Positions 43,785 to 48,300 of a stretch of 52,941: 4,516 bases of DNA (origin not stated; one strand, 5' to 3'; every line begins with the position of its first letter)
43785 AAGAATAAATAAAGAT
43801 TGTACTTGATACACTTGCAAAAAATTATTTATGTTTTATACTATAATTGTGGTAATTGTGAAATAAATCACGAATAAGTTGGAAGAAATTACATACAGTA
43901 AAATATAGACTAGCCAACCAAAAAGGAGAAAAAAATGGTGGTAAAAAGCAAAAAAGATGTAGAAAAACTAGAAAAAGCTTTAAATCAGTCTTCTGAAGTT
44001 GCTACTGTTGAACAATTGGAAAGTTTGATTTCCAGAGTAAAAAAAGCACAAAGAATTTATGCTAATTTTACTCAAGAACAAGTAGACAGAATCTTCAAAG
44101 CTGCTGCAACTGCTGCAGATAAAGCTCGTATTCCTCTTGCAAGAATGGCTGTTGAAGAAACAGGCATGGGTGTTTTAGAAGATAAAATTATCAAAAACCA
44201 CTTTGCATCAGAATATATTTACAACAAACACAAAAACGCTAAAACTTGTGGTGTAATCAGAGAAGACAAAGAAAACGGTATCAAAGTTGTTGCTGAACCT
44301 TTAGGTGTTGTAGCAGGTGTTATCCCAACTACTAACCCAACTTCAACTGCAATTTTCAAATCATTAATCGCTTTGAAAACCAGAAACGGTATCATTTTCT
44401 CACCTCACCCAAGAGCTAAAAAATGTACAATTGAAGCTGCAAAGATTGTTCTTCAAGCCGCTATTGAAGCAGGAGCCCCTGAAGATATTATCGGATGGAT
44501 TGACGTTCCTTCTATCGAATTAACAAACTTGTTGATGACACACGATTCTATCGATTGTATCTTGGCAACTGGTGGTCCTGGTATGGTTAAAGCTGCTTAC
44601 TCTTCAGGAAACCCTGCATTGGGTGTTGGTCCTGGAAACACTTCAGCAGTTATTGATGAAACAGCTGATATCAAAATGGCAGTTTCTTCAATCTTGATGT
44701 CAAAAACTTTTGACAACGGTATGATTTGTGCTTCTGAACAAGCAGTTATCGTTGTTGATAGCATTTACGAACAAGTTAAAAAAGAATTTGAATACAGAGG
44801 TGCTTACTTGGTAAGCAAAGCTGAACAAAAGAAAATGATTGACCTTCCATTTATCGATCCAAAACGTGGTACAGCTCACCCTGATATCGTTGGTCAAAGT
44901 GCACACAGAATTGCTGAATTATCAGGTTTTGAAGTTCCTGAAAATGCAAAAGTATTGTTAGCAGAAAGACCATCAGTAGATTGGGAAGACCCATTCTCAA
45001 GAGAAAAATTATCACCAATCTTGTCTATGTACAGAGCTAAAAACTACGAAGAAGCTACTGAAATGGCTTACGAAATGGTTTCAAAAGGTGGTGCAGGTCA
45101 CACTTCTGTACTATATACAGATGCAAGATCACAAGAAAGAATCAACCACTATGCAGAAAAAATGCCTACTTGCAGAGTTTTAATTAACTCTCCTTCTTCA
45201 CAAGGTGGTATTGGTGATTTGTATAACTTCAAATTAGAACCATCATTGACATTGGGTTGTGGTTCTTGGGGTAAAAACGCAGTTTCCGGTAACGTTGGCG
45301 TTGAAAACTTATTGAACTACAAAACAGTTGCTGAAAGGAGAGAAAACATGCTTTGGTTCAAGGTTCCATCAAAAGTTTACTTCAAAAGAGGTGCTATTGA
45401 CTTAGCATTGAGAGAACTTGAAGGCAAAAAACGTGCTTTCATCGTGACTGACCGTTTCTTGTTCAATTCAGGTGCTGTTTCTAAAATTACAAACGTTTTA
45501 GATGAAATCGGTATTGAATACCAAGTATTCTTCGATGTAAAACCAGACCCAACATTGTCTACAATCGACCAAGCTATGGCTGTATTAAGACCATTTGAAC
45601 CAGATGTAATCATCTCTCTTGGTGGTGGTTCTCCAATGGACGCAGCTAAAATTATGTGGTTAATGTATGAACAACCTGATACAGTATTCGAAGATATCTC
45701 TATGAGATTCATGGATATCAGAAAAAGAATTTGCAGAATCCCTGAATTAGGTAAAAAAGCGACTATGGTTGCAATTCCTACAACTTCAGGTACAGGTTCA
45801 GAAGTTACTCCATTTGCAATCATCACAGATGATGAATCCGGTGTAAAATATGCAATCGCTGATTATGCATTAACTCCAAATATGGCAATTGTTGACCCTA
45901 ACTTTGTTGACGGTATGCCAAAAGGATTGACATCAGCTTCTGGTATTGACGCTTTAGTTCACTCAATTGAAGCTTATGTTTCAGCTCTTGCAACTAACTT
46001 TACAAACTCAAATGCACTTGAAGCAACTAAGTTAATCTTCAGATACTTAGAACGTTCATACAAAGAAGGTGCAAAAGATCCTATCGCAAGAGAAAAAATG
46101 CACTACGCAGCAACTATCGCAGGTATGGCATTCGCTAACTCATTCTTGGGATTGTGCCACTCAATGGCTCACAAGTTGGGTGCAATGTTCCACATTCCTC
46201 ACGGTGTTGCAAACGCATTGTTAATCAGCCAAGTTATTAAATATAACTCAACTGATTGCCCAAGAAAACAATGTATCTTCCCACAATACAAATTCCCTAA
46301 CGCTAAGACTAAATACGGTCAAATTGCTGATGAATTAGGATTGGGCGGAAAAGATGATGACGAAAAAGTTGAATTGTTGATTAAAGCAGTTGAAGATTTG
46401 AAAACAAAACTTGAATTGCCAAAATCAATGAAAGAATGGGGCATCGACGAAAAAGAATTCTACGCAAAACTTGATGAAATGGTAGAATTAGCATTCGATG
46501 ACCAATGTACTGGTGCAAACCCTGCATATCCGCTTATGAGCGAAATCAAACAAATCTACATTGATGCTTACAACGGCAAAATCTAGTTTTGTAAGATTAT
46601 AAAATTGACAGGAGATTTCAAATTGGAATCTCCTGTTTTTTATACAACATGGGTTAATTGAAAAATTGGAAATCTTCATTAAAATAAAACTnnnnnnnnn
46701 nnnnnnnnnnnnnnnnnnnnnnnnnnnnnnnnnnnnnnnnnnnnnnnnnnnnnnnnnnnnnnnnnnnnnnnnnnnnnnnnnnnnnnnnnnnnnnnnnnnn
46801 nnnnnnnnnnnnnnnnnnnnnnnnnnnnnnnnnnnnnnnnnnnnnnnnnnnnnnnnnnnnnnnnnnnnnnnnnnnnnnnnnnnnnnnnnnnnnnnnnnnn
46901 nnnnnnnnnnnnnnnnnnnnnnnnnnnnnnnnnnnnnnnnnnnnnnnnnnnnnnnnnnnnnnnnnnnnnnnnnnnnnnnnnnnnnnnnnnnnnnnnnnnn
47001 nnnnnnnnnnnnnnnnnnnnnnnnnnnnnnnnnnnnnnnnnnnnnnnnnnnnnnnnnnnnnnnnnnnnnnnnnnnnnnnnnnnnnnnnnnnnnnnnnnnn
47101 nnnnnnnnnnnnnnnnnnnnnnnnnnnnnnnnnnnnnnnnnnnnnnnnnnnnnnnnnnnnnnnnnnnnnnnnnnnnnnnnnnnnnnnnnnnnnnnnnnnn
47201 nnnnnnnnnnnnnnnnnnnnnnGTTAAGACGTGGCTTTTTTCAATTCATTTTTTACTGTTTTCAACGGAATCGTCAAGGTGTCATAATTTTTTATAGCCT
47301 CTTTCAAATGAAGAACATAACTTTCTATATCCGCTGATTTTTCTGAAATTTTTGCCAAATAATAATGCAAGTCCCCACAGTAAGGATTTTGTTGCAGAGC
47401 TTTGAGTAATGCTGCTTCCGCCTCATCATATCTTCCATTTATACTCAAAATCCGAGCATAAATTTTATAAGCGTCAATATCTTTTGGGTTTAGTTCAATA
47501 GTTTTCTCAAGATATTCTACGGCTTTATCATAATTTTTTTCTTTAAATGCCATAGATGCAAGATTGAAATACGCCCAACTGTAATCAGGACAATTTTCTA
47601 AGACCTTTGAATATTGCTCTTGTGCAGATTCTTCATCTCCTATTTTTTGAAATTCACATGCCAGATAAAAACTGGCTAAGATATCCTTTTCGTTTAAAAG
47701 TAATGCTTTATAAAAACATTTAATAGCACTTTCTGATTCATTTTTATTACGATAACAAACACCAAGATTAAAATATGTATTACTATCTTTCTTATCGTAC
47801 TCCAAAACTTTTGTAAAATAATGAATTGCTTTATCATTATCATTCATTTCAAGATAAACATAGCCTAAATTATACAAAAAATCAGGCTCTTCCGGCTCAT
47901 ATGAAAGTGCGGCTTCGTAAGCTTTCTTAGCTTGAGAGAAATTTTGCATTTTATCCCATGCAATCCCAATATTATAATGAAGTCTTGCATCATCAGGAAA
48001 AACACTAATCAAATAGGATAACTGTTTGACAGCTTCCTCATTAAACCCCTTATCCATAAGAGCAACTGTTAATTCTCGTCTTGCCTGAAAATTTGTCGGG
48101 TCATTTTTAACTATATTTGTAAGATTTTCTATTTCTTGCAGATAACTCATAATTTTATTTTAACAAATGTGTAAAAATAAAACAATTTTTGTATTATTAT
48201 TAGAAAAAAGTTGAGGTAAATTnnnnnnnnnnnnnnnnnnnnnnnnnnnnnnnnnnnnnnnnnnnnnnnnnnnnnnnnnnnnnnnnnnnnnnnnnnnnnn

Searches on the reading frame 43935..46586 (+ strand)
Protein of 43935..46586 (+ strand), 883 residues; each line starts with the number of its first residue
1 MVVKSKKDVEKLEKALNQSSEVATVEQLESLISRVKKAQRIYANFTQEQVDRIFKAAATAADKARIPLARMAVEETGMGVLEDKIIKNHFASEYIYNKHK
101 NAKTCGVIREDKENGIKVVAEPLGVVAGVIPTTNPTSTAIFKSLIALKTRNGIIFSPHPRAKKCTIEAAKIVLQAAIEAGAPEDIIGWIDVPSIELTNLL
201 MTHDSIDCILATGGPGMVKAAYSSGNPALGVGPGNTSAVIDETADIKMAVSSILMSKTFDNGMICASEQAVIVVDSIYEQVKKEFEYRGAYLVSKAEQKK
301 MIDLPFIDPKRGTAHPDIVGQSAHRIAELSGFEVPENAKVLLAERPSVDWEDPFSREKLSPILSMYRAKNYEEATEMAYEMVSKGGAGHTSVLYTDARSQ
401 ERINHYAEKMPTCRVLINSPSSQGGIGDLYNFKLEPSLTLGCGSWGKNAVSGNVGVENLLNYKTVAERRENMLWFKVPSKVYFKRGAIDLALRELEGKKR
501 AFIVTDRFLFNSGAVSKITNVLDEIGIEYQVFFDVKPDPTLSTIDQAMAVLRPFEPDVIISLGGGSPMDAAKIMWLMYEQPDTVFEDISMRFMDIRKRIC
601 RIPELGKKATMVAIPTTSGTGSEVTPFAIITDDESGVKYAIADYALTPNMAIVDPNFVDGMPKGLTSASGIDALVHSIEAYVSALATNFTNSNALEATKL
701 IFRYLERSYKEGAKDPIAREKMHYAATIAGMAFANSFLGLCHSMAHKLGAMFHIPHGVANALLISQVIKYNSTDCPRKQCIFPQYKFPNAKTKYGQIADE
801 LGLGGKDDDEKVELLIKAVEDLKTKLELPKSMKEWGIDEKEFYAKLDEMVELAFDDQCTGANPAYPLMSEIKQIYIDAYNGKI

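Call 64: search_protein_families(library=pfam, proteins=[window:43935-46586:+], max_evalue=0.001)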
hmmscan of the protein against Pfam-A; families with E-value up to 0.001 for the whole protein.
window:43935-46586:+ (883 aa): 4 families
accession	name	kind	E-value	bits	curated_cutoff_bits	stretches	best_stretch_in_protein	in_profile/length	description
PF25137.1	ADH_Fe_C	-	2.1e-54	184.6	27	1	667-879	2-194/194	Fe-containing alcohol dehydrogenase family, C-terminal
PF00465.25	Fe-ADH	-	3e-49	167.3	31.3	1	478-655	1-168/168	Iron-containing alcohol dehydrogenase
PF00171.27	Aldedh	-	3.5e-28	98.8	23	1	21-421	24-426/461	Aldehyde dehydrogenase family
PF13685.12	Fe-ADH_2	-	5.1e-09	36.7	28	1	492-574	14-93/149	Iron-containing alcohol dehydrogenase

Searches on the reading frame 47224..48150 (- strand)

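Call 63: search_protein_families(library=pfam, proteins=[window:47224-48150:-], max_evalue=0.001)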
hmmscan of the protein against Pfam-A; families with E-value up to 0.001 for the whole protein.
window:47224-48150:- (308 aa): 30 families (the best 25 are shown)
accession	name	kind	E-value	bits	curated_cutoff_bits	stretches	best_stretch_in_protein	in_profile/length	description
PF00515.34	TPR_1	-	1.1e-39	133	27.8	4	192-224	2-34/34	Tetratricopeptide repeat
PF07719.23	TPR_2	-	8.3e-38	125.8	27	4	193-224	3-34/34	Tetratricopeptide repeat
PF13431.12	TPR_17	-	1.5e-35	118.9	24.4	4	214-246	2-34/34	Tetratricopeptide repeat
PF13181.12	TPR_8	-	2e-31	105.9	25.7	3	90-121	2-33/34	Tetratricopeptide repeat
PF13432.12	TPR_16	-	8.5e-31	106.5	32.7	3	68-100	10-42/65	Tetratricopeptide repeat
PF14559.12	TPR_19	-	3.3e-30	104.7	25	2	171-234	5-68/68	Tetratricopeptide repeat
PF13414.12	TPR_11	-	2e-26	91.8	26.8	3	69-102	8-41/42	TPR repeat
PF13428.12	TPR_14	-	8.2e-23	79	23.5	2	226-268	2-44/44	Tetratricopeptide repeat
PF13424.12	TPR_12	-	1.2e-22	80.3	30.1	1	175-220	28-74/77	Tetratricopeptide repeat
PF13174.12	TPR_6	-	1.9e-19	69.3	26.3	0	193-223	2-32/33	Tetratricopeptide repeat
PF23914.1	TPR_CcmH_CycH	-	3.3e-16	59.9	42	1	116-224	43-154/158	Cytochrome c-type biogenesis protein H TPR domain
PF14561.12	TPR_20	-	6.1e-16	59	25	1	5-48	6-49/90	Tetratricopeptide repeat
PF13176.12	TPR_7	-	1.5e-14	53.2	27.9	0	92-121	2-33/36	Tetratricopeptide repeat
PF12895.13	ANAPC3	-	4.2e-14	53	27.2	1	193-250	25-81/82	Anaphase-promoting complex, cyclosome, subunit 3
PF13371.12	TPR_9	-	1.4e-12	47.8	35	1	38-90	12-64/73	Tetratricopeptide repeat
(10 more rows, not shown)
